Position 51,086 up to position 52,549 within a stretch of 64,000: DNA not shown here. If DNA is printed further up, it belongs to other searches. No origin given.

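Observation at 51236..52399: Secreted InlB-B-repeat-like protein encoded immediately upstream of a signal-peptide-bearing Rhs (no PAAR/VgrG)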

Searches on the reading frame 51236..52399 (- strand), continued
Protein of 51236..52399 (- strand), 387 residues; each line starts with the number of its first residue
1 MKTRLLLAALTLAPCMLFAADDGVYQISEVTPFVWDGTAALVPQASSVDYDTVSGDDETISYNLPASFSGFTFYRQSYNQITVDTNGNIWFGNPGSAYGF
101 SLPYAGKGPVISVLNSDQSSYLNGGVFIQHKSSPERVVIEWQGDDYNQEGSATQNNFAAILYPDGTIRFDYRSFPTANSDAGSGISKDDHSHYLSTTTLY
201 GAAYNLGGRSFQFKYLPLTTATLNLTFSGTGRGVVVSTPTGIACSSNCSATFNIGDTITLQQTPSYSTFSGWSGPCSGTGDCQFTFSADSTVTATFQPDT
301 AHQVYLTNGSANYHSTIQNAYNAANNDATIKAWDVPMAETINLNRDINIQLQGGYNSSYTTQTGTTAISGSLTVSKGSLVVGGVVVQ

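Call 51: find_encoding_contigs(protein=P0024, flank=10000, max_places=2)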
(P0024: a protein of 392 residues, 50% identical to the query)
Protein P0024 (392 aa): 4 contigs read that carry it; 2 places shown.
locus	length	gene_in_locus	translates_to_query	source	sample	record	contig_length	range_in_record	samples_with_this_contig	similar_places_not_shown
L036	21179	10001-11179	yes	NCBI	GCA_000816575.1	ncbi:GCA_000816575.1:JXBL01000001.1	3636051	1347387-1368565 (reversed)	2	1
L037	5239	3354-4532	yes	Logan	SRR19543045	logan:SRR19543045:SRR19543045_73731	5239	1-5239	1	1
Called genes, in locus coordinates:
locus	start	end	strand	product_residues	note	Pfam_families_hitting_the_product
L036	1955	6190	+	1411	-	PF20148:DUF6531, PF25023:TEN_YD-shell (weak), PF05593:RHS_repeat (weak), PF25023:TEN_YD-shell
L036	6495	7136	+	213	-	-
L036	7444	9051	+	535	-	PF05598:DUF772, PF01609:DDE_Tnp_1, PF13751:DDE_Tnp_1_6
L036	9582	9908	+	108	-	-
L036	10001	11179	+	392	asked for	-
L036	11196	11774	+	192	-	PF00239:Resolvase, PF02796:HTH_7, PF13384:HTH_23 (weak)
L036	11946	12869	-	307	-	PF02541:Ppx-GppA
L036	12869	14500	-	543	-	PF02690:Na_Pi_cotrans, PF01895:PhoU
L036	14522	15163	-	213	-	-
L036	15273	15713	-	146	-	-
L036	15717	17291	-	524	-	PF00691:OmpA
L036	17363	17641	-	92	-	PF00216:Bac_DNA_binding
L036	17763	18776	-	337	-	PF07719:TPR_2 (faint), PF09976:TPR_21 (faint), PF13176:TPR_7 (faint), PF13181:TPR_8 (faint), PF13424:TPR_12 (faint), PF13428:TPR_14 (faint), PF14559:TPR_19 (weak)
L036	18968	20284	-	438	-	PF01938:TRAM, PF21579:PabTrmU54_TRAM_dom (weak), PF05958:tRNA_U5-meth_tr, PF03602:Cons_hypoth95, PF09445:Methyltransf_15 (faint), PF13649:Methyltransf_25 (weak), PF13847:Methyltransf_31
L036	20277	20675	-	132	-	-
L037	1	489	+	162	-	?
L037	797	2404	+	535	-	PF05598:DUF772, PF01609:DDE_Tnp_1, PF13751:DDE_Tnp_1_6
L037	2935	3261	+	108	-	-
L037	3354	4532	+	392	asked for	-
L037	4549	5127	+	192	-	PF00239:Resolvase, PF02796:HTH_7, PF13384:HTH_23 (weak)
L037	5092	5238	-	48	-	?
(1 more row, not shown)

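Call 52: find_encoding_contigs(protein=P0076, flank=10000, max_places=2)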
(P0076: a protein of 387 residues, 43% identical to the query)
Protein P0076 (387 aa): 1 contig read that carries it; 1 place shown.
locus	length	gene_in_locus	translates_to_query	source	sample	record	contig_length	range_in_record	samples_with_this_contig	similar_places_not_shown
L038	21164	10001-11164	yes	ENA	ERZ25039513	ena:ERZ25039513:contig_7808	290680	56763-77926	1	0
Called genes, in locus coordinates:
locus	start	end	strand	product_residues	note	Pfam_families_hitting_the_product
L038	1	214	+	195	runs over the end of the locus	PF02492:cobW (weak)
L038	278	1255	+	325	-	PF02463:SMC_N (faint), PF00005:ABC_tran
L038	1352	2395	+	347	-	PF01497:Peripla_BP_2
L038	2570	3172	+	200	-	-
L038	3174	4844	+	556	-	PF00593:TonB_dep_Rec_b-barrel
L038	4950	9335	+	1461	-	PF20148:DUF6531, PF25023:TEN_YD-shell (weak), PF05593:RHS_repeat, PF25023:TEN_YD-shell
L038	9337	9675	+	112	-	-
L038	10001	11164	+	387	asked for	-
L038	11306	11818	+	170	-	PF00174:Oxidored_molyb (weak)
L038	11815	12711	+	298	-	PF13938:DUF4213, PF04016:DUF364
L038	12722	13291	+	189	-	PF02663:FmdE, PF01258:zf-dskA_traR (weak)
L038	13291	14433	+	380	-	PF01032:FecCD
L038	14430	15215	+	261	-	PF00005:ABC_tran, PF02463:SMC_N, PF13304:AAA_21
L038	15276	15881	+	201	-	PF05175:MTS (weak), PF10294:Methyltransf_16 (faint), PF13489:Methyltransf_23, PF01209:Ubie_methyltran, PF13649:Methyltransf_25, PF13847:Methyltransf_31, PF08241:Methyltransf_11, PF08242:Methyltransf_12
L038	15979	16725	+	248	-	PF00126:HTH_1, PF03459:TOBE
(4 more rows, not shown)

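Call 55: find_encoding_contigs(protein=P0107, flank=10000, max_places=1)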
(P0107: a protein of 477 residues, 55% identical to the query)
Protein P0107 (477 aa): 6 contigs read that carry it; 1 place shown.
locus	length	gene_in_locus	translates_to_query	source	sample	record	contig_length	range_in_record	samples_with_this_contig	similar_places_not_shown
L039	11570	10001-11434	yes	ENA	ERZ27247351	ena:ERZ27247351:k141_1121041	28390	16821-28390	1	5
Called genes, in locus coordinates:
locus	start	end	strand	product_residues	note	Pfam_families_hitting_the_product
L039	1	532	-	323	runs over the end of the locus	-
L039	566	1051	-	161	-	-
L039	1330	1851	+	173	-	-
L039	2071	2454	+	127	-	-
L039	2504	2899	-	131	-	PF13560:HTH_31, PF01381:HTH_3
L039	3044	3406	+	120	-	-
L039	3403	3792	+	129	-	-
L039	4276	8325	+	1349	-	PF20148:DUF6531, PF05593:RHS_repeat, PF25023:TEN_YD-shell, PF05593:RHS_repeat, PF25023:TEN_YD-shell, PF05593:RHS_repeat, PF25023:TEN_YD-shell, PF25023:TEN_YD-shell, +1 more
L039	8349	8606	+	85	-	-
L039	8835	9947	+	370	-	PF20148:DUF6531, PF15283:DUF4595 (weak), PF25023:TEN_YD-shell, PF05593:RHS_repeat (weak), PF25023:TEN_YD-shell (weak), PF05593:RHS_repeat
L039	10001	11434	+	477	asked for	PF22073:Cep192_D4 (weak), PF18998:Flg_new_2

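Call 56: find_encoding_contigs(protein=P0049, flank=10000, max_places=1)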
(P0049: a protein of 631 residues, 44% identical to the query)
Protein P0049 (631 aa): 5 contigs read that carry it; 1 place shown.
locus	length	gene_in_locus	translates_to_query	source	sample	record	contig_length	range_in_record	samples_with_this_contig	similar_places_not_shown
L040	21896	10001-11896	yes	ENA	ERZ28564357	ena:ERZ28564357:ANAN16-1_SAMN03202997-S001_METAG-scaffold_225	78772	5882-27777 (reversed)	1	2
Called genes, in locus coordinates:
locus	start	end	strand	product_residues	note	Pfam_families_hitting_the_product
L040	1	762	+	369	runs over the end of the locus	PF13506:Glyco_transf_21, PF00535:Glycos_transf_2, PF13641:Glyco_tranf_2_3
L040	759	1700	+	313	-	PF00535:Glycos_transf_2, PF10111:Glyco_tranf_2_2 (weak), PF13641:Glyco_tranf_2_3 (faint)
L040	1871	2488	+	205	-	-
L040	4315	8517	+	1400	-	PF20148:DUF6531, PF05593:RHS_repeat (faint), PF25023:TEN_YD-shell, PF15607:Ntox44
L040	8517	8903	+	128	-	-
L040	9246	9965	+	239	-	-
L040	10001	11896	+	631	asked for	PF18998:Flg_new_2 (weak)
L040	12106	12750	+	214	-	-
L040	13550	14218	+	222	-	PF25087:GMPPB_C (weak), PF00132:Hexapep, PF25084:LbH_EIF2B (weak), PF00132:Hexapep, PF14602:Hexapep_2 (weak)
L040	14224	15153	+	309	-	-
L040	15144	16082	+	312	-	-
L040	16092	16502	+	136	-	PF05523:FdtA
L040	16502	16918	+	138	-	PF05523:FdtA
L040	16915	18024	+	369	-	PF01041:DegT_DnrJ_EryC1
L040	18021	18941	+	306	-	PF13641:Glyco_tranf_2_3, PF00535:Glycos_transf_2, PF10111:Glyco_tranf_2_2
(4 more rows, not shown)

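Call 57: find_encoding_contigs(protein=P0115, flank=10000, max_places=1)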
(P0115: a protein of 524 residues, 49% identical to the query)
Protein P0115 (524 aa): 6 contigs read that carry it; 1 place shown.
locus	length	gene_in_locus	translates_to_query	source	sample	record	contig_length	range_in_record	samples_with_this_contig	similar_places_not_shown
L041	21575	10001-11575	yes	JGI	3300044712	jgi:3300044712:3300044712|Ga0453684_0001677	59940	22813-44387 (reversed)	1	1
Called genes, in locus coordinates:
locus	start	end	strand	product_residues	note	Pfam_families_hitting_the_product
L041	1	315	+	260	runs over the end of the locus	PF00378:ECH_1, PF16113:ECH_2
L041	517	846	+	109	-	-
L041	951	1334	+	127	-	-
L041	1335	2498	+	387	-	PF12704:MacB_PCD, PF02687:FtsX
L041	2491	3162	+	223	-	PF00005:ABC_tran, PF02463:SMC_N (weak), PF13304:AAA_21 (weak)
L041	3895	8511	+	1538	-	PF13860:FlgD_ig (faint), PF20148:DUF6531, PF05593:RHS_repeat (weak), PF25023:TEN_YD-shell, PF00068:Phospholip_A2_1 (weak)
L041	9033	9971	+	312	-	PF01797:Y1_Tnp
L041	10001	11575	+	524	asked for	PF18998:Flg_new_2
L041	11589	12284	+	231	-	-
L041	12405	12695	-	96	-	-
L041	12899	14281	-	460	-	PF04234:CopC (faint), PF13205:Big_5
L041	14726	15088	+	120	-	-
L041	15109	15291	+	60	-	PF09413:DUF2007 (weak)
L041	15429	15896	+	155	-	PF00210:Ferritin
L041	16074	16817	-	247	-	PF01346:FKBP_N, PF00254:FKBP_C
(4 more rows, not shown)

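Call 58: find_encoding_contigs(protein=P0074, flank=10000, max_places=1)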
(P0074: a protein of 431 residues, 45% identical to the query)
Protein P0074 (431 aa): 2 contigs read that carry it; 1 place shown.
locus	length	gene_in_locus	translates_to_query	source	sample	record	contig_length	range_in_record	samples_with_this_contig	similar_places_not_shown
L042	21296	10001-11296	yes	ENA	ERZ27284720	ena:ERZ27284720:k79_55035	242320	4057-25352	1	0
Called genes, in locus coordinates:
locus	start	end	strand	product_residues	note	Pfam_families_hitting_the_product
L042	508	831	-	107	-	-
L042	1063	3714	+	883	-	-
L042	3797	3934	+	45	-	-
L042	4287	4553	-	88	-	-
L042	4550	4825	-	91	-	PF00216:Bac_DNA_binding, PF18291:HU-HIG (weak)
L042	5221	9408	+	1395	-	PF20148:DUF6531 (weak), PF05593:RHS_repeat (weak), PF25023:TEN_YD-shell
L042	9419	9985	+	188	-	PF12717:Cnd1 (faint), PF02985:HEAT (faint), PF13513:HEAT_EZ (faint), PF13646:HEAT_2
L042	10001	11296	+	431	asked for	-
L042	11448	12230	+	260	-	-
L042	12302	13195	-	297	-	-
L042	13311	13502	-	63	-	-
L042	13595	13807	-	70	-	-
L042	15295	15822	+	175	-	PF04002:RadC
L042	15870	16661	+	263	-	PF13708:DUF4942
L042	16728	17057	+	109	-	-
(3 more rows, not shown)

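Call 63: search_protein_families(library=ncbifam, proteins=[L020:9974-11227:+, L022:9899-10978:+, L034:831-1691:+, L016:9893-18307:+, L019:2220-5681:+, L021:9968-12637:+], max_evalue=0.01)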
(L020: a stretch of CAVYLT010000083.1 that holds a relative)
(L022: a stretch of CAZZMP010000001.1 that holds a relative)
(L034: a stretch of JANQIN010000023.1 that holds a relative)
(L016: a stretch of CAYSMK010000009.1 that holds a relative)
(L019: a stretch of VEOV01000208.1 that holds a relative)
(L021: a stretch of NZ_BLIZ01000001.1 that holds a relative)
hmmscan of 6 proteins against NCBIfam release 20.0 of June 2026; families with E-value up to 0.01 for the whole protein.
L020:9974-11227:+ (417 aa): 0 families

L022:9899-10978:+ (360 aa): 0 families

L034:831-1691:+ (286 aa): 0 families

L016:9893-18307:+ (2804 aa): 0 families

L019:2220-5681:+ (1153 aa): 1 family
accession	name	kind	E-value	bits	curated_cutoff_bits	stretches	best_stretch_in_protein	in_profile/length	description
NF047446.1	barrel_OmpL47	domain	0.00063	20.1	40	0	791-845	17-65/68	OmpL47-type beta-barrel domain-containing protein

L021:9968-12637:+ (889 aa): 0 families
